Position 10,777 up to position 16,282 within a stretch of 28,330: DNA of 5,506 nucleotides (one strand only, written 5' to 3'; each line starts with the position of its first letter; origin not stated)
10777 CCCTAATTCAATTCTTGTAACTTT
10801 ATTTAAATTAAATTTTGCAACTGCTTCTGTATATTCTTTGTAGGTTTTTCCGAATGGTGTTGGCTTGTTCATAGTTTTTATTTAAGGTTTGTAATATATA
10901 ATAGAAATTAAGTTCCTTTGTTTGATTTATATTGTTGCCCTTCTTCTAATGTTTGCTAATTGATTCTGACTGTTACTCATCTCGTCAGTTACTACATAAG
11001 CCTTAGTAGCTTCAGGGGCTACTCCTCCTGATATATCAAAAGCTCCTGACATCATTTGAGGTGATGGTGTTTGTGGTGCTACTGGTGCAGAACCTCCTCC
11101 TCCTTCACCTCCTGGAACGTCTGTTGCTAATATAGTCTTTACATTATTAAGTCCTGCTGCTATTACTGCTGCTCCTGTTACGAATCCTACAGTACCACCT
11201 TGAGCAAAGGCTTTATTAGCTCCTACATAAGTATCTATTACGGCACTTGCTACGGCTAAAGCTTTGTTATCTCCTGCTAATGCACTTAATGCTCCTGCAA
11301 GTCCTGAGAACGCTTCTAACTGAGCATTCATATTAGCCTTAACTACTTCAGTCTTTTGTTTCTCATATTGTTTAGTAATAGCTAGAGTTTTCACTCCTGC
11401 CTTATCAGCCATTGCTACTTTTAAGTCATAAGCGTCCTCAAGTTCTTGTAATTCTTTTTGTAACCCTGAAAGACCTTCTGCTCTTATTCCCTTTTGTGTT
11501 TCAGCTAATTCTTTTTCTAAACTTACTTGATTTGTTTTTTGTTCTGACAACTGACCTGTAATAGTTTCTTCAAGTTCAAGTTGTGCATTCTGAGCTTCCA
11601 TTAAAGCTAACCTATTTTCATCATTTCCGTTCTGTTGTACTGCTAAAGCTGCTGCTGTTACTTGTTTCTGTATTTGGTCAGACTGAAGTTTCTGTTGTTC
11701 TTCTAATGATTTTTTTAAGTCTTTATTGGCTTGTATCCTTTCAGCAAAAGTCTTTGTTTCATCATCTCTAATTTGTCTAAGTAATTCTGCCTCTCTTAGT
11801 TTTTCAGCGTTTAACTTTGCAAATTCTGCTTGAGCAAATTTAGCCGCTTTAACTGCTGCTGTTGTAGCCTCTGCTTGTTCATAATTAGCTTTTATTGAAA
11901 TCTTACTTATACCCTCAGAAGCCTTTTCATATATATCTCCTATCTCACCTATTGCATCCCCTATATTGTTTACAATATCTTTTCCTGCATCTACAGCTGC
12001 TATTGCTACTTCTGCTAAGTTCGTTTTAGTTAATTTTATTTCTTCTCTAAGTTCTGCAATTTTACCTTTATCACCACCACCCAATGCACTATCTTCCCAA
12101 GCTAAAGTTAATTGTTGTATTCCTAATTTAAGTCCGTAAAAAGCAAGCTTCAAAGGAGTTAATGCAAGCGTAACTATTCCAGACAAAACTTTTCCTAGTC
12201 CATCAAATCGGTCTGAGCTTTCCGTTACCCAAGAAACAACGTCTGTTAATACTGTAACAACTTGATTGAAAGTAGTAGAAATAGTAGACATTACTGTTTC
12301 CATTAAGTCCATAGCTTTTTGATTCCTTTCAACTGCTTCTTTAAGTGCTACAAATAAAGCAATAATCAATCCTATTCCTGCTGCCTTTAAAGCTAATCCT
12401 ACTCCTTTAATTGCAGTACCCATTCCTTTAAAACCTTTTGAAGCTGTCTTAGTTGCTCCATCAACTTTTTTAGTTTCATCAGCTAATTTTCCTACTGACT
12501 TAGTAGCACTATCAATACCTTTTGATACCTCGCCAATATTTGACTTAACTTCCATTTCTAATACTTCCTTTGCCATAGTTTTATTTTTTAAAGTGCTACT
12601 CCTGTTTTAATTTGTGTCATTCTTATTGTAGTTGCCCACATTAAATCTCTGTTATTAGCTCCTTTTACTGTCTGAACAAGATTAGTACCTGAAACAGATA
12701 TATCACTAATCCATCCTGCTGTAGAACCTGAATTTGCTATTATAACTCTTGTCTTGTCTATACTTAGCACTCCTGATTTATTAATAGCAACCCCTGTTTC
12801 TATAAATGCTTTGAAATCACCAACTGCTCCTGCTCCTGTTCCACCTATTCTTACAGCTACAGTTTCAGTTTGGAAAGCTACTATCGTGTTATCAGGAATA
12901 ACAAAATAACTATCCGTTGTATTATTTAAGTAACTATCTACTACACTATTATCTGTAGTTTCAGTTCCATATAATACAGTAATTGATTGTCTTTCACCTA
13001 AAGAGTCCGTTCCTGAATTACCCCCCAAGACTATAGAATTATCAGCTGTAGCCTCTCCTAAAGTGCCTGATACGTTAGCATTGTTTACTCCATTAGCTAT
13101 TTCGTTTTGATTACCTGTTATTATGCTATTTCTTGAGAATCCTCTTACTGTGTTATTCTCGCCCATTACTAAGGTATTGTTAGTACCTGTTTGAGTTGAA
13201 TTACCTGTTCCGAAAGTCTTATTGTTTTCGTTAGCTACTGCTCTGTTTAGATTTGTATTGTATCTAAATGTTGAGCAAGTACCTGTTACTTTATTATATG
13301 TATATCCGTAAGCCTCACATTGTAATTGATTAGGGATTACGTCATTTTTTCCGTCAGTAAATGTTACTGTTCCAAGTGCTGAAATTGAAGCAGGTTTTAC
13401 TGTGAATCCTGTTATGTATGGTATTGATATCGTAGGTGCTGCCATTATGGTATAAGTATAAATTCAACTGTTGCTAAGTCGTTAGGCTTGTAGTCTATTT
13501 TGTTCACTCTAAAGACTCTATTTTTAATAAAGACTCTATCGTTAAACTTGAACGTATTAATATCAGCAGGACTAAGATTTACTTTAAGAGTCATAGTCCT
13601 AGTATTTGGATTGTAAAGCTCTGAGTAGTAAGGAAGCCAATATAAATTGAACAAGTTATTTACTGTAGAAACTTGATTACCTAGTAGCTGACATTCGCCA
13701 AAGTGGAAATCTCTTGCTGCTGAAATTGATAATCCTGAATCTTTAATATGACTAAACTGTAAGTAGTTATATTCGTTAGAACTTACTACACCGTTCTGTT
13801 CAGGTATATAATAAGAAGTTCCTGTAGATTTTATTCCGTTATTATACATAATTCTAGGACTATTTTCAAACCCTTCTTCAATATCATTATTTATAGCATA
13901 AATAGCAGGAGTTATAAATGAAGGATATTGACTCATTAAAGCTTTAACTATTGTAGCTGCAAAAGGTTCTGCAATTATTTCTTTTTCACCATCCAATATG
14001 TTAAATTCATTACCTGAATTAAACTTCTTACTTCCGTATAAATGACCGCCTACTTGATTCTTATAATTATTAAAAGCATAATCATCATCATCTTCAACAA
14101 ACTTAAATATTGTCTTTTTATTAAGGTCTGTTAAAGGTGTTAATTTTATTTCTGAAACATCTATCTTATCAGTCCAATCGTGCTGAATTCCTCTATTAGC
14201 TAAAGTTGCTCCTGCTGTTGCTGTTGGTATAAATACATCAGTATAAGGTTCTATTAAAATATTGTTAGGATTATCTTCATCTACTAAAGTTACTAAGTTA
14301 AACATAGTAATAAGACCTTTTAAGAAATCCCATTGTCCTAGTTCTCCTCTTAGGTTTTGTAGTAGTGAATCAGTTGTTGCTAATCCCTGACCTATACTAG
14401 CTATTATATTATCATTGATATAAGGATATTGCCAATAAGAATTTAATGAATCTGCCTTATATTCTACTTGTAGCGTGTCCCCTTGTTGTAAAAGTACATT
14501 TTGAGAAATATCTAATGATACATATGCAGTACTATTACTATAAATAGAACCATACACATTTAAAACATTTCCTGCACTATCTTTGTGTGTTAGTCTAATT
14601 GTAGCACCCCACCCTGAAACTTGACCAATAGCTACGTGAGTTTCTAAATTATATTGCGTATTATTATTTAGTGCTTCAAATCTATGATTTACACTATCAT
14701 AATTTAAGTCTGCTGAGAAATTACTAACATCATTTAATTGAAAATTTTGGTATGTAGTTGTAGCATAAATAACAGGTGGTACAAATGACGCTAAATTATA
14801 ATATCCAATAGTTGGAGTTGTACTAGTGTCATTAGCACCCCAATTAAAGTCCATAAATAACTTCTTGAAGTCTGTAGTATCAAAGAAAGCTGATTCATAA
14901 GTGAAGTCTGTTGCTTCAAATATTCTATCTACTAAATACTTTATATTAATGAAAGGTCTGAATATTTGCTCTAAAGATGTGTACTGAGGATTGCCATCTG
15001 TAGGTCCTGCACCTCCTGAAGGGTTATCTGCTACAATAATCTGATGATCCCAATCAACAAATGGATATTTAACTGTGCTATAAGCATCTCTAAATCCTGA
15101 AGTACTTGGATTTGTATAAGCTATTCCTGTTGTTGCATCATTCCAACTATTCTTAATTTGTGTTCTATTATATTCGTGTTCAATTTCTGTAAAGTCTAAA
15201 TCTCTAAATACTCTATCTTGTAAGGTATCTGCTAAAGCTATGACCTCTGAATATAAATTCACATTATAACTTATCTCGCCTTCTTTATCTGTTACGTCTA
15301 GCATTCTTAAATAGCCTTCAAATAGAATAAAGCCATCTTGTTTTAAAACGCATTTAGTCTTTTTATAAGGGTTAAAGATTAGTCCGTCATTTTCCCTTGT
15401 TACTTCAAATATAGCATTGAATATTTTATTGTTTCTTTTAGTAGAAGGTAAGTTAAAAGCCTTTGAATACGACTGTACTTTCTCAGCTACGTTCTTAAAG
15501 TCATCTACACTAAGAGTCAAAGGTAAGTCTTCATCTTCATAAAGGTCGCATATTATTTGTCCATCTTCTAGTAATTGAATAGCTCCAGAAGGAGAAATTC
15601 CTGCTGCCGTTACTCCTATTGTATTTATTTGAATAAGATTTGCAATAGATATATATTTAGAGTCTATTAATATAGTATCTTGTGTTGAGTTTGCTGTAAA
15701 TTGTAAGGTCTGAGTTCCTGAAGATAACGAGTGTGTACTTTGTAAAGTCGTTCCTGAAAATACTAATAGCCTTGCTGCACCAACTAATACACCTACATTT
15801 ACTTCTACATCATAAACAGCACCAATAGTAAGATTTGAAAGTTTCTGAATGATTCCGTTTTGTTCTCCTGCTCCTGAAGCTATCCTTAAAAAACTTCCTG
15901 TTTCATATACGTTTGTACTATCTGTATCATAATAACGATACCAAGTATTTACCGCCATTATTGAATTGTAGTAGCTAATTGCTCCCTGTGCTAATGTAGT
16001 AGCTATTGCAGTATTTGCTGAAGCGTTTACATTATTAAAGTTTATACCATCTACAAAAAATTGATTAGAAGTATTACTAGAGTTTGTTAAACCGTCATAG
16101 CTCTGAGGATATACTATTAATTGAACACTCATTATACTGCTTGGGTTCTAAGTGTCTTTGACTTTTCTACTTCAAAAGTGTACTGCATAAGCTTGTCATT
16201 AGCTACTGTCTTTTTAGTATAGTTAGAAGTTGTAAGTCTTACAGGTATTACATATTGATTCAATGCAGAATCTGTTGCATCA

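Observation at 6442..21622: Invariant 12-mer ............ upstream of five late gene blocks: candidate late promoter read by the phage sigma factor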

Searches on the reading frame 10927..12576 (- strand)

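Call 6: search_protein_families(library=pfam, proteins=[window:10927-12576:-], max_evalue=0.01)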
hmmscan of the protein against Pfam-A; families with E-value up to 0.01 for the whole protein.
window:10927-12576:- (549 aa): 0 families

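Call 9: search_protein_families(library=phrogs, proteins=[window:10927-12576:-], max_evalue=0.001)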
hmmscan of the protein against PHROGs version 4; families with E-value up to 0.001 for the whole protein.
window:10927-12576:- (549 aa): 3 families
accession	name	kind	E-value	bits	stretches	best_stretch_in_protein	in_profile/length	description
phrog_21537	-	head and packaging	3.1e-09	37.1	1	230-365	275-415/682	virion structural protein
phrog_3336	-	tail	4.2e-09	36.5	1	219-494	674-955/1051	tail length tape measure protein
phrog_32985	-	unknown function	0.00046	19.8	1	16-197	33-213/686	-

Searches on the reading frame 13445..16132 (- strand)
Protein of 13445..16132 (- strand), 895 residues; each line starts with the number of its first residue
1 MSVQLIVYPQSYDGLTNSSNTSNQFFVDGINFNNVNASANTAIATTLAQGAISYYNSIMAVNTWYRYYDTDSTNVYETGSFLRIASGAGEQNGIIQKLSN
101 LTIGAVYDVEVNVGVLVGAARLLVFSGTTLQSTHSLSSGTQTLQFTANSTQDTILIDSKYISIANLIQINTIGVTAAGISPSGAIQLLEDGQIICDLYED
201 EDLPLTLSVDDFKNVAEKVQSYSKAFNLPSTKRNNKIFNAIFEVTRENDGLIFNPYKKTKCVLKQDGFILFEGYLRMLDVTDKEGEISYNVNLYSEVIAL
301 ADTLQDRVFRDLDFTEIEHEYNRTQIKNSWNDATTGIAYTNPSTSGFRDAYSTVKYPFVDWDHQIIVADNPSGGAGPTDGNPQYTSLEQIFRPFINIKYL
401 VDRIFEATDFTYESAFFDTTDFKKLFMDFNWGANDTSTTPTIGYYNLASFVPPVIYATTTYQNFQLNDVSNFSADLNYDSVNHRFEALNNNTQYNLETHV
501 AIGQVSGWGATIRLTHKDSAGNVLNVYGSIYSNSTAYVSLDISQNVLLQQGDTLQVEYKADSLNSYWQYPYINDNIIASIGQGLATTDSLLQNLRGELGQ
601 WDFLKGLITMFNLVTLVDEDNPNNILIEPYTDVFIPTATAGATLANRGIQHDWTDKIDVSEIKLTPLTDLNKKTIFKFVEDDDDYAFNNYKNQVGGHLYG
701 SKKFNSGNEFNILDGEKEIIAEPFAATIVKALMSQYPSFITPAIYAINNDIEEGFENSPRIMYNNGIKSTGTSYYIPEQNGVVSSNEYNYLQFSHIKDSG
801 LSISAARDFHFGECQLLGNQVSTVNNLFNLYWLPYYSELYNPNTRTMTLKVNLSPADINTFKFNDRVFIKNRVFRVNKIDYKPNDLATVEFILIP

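Call 9: search_protein_families(library=phrogs, proteins=[window:13445-16132:-], max_evalue=0.001)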
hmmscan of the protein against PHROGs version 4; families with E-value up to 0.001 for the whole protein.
window:13445-16132:- (895 aa): 1 family
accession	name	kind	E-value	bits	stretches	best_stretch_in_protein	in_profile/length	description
phrog_38559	-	unknown function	6.8e-10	38.9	1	625-880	391-630/754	-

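Call 67: search_protein_families(library=pfam, proteins=[window:13445-16132:-], max_evalue=0.01)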
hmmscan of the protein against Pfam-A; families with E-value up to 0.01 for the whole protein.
window:13445-16132:- (895 aa): 0 families
